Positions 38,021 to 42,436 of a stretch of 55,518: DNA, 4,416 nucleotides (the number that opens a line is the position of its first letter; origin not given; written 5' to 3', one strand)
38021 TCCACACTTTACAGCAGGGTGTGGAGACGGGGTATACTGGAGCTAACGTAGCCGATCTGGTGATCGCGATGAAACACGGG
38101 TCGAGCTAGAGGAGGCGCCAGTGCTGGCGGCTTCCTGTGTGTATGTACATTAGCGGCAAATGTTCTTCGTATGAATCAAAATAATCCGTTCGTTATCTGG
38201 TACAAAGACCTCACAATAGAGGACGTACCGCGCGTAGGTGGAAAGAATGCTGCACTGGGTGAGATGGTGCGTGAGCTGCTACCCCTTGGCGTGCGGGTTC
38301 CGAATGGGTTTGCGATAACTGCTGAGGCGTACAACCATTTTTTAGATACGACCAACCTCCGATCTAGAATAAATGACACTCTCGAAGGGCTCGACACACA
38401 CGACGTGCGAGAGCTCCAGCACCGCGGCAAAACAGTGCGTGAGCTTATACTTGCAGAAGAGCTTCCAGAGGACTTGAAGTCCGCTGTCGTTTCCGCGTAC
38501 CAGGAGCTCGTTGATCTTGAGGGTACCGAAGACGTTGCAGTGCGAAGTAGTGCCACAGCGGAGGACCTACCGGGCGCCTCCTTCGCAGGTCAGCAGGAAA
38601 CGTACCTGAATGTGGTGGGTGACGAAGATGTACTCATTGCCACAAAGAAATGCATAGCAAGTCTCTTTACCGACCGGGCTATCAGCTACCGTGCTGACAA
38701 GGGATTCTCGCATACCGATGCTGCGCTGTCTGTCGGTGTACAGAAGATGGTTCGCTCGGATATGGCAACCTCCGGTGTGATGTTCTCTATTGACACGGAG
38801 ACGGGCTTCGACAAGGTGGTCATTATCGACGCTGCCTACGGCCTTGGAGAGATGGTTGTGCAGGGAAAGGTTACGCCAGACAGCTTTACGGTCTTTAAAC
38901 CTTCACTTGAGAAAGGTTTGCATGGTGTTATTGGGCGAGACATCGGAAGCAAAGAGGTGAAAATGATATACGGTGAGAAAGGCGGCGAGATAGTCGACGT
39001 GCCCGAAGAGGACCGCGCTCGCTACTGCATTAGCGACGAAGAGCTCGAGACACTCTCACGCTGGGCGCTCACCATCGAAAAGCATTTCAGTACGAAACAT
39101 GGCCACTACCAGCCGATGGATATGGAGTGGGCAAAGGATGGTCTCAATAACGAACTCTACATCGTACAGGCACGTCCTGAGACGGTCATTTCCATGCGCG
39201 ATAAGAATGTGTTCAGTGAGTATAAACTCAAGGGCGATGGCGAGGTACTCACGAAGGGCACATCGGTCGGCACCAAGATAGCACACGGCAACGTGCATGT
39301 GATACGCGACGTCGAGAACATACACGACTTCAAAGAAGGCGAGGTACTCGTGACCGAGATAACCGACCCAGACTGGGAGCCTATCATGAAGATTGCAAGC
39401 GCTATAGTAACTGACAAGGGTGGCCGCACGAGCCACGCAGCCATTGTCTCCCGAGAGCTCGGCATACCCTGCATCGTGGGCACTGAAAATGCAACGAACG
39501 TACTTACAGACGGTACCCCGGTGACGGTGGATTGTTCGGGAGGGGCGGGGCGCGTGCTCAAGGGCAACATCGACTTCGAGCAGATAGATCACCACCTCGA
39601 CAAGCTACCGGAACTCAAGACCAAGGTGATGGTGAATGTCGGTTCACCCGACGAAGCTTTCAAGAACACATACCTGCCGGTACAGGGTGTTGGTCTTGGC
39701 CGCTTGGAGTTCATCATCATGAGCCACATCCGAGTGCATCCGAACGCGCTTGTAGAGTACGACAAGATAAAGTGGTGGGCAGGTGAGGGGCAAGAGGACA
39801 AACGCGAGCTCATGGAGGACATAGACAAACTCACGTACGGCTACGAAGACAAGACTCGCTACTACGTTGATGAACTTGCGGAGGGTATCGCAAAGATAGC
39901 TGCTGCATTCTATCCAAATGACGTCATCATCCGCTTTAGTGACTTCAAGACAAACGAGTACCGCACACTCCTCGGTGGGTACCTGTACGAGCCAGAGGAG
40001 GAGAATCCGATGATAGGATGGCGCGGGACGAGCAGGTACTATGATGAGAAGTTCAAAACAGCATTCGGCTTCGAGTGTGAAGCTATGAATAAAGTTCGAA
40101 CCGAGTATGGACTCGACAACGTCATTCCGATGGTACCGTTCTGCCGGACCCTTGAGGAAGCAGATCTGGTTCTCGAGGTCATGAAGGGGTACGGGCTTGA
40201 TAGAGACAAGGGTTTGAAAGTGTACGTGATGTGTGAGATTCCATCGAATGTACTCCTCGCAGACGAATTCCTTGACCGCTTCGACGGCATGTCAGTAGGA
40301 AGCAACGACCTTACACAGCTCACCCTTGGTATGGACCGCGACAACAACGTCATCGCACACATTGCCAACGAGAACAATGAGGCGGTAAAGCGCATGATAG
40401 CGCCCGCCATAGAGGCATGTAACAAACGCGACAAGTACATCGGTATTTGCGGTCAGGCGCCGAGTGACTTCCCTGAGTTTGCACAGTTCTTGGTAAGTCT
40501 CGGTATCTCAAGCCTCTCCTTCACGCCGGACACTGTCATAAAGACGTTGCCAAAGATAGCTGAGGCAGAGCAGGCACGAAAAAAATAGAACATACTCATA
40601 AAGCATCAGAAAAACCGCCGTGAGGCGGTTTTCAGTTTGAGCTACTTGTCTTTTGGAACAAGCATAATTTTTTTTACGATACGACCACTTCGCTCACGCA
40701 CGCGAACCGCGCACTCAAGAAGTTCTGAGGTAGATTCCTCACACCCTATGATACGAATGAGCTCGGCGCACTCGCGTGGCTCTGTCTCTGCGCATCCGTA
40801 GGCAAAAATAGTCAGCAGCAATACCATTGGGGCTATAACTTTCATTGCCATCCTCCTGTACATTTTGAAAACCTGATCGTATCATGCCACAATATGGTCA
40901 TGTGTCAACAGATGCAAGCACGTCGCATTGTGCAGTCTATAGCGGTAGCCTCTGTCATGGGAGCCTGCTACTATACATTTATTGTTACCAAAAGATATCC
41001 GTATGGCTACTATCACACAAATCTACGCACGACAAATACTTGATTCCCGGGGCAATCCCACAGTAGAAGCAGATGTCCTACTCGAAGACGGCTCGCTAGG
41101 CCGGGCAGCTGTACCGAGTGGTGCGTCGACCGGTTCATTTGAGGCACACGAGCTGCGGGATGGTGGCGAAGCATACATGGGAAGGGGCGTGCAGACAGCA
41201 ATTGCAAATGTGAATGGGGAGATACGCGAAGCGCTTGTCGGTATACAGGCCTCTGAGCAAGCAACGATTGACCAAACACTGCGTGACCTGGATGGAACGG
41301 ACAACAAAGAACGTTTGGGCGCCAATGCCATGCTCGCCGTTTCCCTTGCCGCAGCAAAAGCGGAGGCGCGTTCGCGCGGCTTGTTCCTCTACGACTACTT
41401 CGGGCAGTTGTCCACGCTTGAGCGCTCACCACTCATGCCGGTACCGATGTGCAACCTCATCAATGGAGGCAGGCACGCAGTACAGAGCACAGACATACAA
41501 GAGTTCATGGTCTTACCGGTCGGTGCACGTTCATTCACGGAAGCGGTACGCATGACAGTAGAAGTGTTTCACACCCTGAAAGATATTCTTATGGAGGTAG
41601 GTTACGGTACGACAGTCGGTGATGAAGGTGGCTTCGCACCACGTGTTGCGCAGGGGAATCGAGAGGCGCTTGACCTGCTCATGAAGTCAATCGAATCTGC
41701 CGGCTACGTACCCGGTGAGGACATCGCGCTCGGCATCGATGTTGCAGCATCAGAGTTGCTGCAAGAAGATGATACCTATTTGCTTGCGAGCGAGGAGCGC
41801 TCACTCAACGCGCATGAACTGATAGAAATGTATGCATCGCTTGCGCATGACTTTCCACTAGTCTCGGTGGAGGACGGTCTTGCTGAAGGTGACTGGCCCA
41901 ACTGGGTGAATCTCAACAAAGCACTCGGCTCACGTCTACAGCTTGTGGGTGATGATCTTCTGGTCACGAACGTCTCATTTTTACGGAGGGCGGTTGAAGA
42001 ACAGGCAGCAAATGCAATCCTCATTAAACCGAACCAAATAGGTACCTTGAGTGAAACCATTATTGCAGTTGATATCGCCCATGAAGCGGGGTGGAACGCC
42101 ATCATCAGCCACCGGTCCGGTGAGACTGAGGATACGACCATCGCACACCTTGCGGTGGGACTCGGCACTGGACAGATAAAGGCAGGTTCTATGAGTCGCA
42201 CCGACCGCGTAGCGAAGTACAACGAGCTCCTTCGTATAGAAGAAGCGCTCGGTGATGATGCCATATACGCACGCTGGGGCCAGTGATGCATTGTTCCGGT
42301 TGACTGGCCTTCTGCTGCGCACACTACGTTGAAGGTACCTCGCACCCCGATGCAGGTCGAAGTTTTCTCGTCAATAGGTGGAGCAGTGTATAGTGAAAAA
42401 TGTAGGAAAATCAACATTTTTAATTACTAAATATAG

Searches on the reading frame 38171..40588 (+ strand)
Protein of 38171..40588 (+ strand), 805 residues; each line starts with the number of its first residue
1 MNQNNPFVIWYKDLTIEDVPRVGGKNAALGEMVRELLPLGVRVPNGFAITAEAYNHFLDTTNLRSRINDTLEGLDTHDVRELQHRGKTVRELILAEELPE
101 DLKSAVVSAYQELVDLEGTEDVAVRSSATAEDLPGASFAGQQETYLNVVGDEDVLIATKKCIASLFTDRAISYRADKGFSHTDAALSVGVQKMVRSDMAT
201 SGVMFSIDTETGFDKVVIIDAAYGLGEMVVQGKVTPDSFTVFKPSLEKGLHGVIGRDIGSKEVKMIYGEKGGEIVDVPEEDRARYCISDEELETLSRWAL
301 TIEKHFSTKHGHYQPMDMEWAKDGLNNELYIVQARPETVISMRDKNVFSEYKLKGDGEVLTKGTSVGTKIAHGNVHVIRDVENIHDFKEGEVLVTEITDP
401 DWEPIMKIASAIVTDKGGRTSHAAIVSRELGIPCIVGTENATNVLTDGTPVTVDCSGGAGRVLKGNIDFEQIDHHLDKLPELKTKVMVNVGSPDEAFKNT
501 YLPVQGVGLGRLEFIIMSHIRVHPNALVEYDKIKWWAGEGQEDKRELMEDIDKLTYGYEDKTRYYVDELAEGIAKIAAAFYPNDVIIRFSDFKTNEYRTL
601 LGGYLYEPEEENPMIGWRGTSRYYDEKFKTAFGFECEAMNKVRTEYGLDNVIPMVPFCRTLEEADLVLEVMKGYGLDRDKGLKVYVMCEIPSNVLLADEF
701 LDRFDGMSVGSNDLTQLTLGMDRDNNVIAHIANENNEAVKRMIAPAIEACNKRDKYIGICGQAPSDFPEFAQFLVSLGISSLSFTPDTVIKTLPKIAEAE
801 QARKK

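Call 6: search_protein_families(library=pfam, proteins=[window:38171-40588:+], max_evalue=0.001)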
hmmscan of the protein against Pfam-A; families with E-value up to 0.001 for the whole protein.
window:38171-40588:+ (805 aa): 3 families
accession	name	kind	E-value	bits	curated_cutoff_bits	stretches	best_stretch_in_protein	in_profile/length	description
PF01326.24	PPDK_N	-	1.4e-121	406.3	27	1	20-345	2-317/328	Pyruvate phosphate dikinase, AMP/ATP-binding domain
PF02896.24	PEP-utilizers_C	-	4.5e-61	207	22.8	1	482-798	18-290/293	PEP-utilising enzyme, PEP-binding domain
PF00391.29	PEP-utilizers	-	3.9e-28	97.3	23.1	1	387-458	1-72/72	PEP-utilising enzyme, mobile domain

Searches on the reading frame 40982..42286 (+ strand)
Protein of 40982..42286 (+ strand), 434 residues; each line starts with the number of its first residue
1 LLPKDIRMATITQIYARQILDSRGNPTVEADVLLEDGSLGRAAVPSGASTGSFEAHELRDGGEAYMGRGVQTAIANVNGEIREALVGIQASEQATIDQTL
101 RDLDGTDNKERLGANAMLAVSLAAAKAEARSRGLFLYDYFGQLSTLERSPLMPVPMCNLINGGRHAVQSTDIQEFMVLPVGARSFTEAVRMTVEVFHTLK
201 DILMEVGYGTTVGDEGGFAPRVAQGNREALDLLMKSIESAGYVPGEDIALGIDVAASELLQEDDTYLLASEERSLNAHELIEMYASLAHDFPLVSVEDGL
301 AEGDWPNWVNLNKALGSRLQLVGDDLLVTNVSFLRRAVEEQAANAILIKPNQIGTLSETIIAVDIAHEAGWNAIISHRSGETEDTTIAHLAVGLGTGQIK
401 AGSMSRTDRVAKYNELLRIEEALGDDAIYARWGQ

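Call 6: search_protein_families(library=pfam, proteins=[window:40982-42286:+], max_evalue=0.001)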
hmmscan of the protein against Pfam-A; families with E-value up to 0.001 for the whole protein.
window:40982-42286:+ (434 aa): 4 families
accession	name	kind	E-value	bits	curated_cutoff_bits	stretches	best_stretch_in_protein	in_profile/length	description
PF00113.28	Enolase_C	-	1.2e-112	376.5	21.5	1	151-430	3-288/296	Enolase, C-terminal TIM barrel domain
PF03952.21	Enolase_N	-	4.2e-55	185.9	35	1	11-139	1-130/131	Enolase, N-terminal domain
PF13378.12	MR_MLE_C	-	0.00031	21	29.4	1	274-407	54-182/219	Enolase C-terminal domain-like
PF07476.17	MAAL_C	-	0.00036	20.2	27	1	314-397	135-217/249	Methylaspartate ammonia-lyase C-terminus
